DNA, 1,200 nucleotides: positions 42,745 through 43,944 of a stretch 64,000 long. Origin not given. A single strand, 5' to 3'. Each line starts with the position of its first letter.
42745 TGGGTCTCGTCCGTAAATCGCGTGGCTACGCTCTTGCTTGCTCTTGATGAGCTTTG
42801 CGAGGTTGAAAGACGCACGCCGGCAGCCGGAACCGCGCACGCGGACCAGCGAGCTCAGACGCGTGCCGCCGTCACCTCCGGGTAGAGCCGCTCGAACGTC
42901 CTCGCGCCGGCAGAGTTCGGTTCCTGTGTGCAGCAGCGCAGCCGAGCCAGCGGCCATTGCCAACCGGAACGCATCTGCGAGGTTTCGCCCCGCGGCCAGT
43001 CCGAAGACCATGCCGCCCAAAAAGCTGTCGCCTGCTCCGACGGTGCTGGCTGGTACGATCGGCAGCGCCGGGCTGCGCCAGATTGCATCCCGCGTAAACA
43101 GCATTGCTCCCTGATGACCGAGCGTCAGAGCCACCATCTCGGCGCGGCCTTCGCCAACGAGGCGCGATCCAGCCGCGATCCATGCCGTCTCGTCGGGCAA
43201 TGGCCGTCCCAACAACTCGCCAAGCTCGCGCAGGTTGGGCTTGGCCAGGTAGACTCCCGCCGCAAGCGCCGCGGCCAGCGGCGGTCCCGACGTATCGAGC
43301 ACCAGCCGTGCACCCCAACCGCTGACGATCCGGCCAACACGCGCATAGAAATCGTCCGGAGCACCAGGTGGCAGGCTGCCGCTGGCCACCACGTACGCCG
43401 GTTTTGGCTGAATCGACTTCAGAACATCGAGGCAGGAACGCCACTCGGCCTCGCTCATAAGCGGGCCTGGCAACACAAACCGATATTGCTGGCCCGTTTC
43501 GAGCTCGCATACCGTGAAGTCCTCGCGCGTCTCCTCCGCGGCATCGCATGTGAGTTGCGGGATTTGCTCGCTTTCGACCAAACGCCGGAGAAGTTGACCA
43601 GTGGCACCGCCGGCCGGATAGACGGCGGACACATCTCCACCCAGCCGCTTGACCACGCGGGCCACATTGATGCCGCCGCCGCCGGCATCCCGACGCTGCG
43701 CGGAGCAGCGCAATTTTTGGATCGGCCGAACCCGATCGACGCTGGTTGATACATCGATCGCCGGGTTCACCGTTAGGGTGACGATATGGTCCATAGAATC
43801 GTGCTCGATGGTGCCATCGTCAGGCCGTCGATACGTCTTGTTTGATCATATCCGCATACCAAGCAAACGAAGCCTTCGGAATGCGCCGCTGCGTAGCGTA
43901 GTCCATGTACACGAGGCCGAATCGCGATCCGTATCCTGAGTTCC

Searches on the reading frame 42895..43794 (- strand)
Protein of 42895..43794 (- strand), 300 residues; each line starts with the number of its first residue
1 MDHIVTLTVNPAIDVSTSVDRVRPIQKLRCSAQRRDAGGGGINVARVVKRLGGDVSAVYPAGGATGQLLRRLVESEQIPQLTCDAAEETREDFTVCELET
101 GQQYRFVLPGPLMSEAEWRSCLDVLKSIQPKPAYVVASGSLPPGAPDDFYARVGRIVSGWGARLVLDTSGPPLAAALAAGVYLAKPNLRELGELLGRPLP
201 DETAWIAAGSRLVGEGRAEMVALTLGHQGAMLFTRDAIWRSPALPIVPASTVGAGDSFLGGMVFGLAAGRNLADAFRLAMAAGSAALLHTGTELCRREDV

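Call 96: search_protein_families(library=ncbifam, proteins=[window:42895-43794:-], max_evalue=1e-10)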
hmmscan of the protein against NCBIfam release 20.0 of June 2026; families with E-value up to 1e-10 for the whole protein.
window:42895-43794:- (300 aa): 11 families
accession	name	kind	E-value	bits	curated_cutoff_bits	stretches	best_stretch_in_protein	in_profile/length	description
TIGR03168.1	1-PFK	subfamily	6.7e-88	294.5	216.4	1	4-300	1-295/305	hexose kinase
TIGR03828.1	pfkB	equivalog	4.1e-73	246.1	292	1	4-300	1-295/305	1-phosphofructokinase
NF007632.0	PRK10294.1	equivalog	8.6e-73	245.3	353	1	1-300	1-300/310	6-phosphofructokinase II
NF041320.1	pfkB_Halo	equivalog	1e-41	143.4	400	1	4-297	2-287/302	1-phosphofructokinase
TIGR01231.1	lacC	equivalog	5.8e-33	114.5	409.55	1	4-283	2-281/310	tagatose-6-phosphate kinase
NF010033.0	PRK13508.1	equivalog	7.8e-33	114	469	1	4-276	2-273/309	tagatose-6-phosphate kinase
NF007068.0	PRK09513.1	equivalog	2.1e-31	109.2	432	1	3-287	4-286/312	1-phosphofructokinase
TIGR02198.1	rfaE_dom_I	equivalog_domain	6.8e-17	61.6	345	1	26-298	36-308/315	D-glycero-beta-D-manno-heptose-7-phosphate kinase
TIGR02152.1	D_ribokin_bact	equivalog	2.3e-16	60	299.65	1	177-293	172-287/298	ribokinase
TIGR04382.1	myo_inos_iolC_N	equivalog_domain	2.4e-11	43.5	300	0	217-287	219-290/309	5-dehydro-2-deoxygluconokinase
NF006957.1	PRK09434.1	equivalog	2.6e-11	43.6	450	0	211-280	205-274/302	fructokinase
